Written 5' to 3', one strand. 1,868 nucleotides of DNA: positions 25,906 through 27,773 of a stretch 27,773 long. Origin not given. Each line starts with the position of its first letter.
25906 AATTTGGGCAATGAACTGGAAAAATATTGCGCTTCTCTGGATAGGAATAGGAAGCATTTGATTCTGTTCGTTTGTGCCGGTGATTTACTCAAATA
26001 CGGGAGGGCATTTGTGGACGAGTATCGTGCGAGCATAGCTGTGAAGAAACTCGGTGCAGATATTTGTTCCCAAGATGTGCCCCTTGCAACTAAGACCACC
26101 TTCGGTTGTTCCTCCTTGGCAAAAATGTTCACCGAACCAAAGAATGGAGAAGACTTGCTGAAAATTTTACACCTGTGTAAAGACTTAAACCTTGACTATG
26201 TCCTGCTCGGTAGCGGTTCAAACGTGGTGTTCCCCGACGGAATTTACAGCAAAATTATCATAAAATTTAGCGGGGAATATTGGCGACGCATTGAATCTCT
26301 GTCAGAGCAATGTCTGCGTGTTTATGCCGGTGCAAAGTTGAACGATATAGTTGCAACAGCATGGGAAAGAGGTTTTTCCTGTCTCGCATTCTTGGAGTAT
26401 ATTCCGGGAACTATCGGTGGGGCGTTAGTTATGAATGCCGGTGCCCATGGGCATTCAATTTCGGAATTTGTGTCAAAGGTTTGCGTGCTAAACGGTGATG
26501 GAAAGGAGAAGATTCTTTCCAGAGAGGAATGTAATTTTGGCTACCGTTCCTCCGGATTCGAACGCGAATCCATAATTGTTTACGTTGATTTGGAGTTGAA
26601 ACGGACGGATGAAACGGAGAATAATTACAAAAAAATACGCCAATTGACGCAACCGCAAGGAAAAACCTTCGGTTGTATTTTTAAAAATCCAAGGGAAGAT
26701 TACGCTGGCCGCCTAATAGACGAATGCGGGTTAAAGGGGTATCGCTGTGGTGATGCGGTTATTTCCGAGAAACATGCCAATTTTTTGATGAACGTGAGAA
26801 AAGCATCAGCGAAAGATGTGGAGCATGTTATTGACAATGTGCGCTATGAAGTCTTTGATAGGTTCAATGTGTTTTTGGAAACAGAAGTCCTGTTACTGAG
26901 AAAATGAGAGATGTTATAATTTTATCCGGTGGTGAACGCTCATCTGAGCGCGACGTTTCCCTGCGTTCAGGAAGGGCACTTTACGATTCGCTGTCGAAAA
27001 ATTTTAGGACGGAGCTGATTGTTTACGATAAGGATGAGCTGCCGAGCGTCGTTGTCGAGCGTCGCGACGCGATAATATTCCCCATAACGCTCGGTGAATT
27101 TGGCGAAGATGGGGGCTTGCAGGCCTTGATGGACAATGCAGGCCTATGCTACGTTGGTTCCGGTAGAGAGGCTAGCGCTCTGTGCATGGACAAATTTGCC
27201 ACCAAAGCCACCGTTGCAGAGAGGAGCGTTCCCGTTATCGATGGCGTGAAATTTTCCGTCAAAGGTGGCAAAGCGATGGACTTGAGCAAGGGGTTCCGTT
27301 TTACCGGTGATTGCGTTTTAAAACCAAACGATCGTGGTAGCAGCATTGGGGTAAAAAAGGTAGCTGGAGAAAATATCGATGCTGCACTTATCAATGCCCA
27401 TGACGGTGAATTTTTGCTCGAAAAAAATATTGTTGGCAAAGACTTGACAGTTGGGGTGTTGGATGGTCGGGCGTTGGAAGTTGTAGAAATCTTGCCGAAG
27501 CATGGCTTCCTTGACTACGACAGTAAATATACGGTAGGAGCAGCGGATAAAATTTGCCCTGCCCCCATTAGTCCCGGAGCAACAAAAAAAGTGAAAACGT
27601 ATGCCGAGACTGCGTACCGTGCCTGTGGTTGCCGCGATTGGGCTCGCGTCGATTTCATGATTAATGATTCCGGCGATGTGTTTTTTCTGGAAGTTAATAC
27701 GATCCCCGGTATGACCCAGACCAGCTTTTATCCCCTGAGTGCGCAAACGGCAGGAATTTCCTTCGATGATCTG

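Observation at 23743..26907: Three peptidoglycan-precursor enzymes (MurG, MurC, MurB) fused into one polypeptide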

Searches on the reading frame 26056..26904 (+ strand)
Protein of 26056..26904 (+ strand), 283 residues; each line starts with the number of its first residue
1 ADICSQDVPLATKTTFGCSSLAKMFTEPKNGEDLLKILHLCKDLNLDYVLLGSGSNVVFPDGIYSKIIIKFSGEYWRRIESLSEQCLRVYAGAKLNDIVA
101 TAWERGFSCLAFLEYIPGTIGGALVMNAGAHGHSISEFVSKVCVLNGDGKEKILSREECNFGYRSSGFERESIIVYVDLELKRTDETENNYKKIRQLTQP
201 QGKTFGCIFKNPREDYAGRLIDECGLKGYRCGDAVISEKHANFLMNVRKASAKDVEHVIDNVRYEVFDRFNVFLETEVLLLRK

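Call 24: search_solved_structures(query=window:26056-26904:+, show_alignments=4, max_evalue=1e-10)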
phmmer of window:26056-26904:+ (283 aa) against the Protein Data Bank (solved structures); distinct sequences matched with E-value up to 1e-10: 13.
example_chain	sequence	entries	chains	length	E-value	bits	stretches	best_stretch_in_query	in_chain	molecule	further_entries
4pyt_A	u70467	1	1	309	3.7e-39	137.9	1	6-280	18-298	UDP-N-acetylenolpyruvoylglucosamine reductase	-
3tx1_A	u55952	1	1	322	1.5e-36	129.3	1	9-281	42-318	UDP-N-acetylenolpyruvoylglucosamine reductase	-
9dtk_A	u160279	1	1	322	6.6e-33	117.4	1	13-278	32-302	UDP-N-acetylenolpyruvoylglucosamine reductase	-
2gqt_A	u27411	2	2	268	1e-31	113.5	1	43-265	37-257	UDP-N-Acetylenolpyruvylglucosamine Reductase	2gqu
1hsk_A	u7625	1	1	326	2.9e-29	105.4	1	7-281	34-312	UDP-N-ACETYLENOLPYRUVOYLGLUCOSAMINE REDUCTASE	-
7orz_A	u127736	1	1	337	1.3e-23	86.9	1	10-202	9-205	UDP-N-acetylenolpyruvoylglucosamine reductase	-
7osq_A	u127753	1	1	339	1.3e-23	86.9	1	10-202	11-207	UDP-N-acetylenolpyruvoylglucosamine reductase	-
4jay_A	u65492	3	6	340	1.3e-23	86.9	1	10-202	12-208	UDP-N-acetylenolpyruvoylglucosamine reductase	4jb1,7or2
1mbb_A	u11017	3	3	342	5.1e-21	78.4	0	15-172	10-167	URIDINE DIPHOSPHO-N-ACETYLENOLPYRUVYLGLUCOSAMINE REDUCTASE | UDP-N-acetylenolpyruvoylglucosamine reductase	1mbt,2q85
1uxy_A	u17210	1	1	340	5.3e-21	78.3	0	15-172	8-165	URIDINE DIPHOSPHO-N-ACETYLENOLPYRUVYLGLUCOSAMINE REDUCTASE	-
3i99_A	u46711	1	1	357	5.3e-21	78.3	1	14-171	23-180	UDP-N-acetylenolpyruvoylglucosamine reductase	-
2mbr_A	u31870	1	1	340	5.3e-21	78.3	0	15-172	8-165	URIDINE DIPHOSPHO-N-ACETYLENOLPYRUVYLGLUCOSAMINE REDUCTASE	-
5jzx_A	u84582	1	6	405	4.2e-15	59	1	6-170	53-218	UDP-N-acetylenolpyruvoylglucosamine reductase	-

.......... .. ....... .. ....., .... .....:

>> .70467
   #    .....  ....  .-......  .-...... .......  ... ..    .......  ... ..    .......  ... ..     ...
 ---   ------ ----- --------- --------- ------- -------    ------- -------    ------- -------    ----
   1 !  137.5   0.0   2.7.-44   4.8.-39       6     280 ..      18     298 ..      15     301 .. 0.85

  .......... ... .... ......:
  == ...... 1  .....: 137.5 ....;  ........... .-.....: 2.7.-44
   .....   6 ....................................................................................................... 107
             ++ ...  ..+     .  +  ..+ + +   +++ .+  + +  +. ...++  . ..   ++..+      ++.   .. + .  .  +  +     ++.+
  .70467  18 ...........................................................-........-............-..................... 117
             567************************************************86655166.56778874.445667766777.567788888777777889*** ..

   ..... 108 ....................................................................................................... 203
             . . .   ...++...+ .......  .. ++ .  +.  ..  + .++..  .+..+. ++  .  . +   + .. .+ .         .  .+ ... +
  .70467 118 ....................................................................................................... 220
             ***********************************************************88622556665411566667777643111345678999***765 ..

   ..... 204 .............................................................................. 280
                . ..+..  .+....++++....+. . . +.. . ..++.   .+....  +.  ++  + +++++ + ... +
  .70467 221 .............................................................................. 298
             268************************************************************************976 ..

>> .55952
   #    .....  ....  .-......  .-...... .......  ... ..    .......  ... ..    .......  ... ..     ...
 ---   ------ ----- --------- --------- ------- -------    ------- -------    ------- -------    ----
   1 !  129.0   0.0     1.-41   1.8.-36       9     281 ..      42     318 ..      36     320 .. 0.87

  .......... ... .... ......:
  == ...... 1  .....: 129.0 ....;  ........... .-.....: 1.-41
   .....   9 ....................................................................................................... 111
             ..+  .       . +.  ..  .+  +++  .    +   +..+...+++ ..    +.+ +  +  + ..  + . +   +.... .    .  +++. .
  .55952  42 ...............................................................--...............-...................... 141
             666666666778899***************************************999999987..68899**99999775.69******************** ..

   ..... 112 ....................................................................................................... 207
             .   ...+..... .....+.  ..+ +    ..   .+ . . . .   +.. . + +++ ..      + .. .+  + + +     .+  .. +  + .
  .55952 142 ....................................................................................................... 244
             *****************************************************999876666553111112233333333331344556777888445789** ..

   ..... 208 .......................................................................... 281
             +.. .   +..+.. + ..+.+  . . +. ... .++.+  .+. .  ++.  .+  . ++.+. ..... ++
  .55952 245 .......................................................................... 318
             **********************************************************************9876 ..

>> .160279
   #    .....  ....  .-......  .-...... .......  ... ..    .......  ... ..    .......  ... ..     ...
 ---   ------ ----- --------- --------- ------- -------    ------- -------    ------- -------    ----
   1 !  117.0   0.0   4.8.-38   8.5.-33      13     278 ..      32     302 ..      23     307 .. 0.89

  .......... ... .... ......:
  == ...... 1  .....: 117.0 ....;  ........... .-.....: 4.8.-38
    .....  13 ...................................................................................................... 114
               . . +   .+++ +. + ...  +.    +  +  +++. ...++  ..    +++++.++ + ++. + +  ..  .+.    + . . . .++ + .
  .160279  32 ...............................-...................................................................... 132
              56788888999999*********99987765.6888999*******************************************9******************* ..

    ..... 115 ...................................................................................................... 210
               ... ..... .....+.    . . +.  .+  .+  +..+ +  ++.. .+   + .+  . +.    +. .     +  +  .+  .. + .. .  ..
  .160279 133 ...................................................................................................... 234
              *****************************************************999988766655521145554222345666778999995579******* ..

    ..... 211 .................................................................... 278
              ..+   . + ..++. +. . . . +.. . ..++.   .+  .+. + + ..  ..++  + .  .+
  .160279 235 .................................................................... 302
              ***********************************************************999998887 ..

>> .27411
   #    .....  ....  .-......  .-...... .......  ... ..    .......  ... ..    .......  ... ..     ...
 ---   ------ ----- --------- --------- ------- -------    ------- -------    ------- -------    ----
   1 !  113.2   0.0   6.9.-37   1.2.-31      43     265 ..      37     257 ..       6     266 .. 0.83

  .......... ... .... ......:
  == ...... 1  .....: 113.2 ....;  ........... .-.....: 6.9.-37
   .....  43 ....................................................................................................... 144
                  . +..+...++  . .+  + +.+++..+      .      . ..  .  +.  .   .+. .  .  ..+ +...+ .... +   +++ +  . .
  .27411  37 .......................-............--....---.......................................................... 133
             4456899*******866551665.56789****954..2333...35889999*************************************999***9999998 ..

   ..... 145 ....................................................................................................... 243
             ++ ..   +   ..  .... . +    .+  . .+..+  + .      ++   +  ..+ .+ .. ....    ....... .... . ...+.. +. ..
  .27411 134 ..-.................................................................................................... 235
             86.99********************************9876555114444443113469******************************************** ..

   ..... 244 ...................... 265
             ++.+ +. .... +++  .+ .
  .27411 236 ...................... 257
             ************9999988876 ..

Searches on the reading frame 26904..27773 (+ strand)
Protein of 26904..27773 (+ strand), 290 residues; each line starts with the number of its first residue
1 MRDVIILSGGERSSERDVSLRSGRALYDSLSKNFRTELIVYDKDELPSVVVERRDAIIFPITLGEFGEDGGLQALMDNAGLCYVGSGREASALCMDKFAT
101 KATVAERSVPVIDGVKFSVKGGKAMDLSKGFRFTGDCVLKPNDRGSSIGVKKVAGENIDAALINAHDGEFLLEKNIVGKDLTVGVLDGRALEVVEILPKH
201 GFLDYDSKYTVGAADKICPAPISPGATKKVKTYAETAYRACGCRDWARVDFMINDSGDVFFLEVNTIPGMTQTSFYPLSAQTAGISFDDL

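Call 6: search_protein_families(library=pfam, proteins=[window:26904-27773:+], max_evalue=0.001)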
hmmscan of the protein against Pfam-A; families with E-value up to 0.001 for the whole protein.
window:26904-27773:+ (290 aa): 4 families
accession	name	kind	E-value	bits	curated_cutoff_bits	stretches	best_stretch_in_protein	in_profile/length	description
PF07478.18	Dala_Dala_lig_C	-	8.9e-43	146.6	24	1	137-290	39-198/204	D-ala D-ala ligase C-terminus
PF01820.27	Dala_Dala_lig_N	-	7.6e-12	46.3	34.6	1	57-86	92-121/121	D-ala D-ala ligase N-terminus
PF03133.20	TTL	-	0.00013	21.7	20.1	1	228-274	219-265/292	Tubulin-tyrosine ligase family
PF13535.11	ATP-grasp_4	-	0.00047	20.3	27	0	137-267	5-151/160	ATP-grasp domain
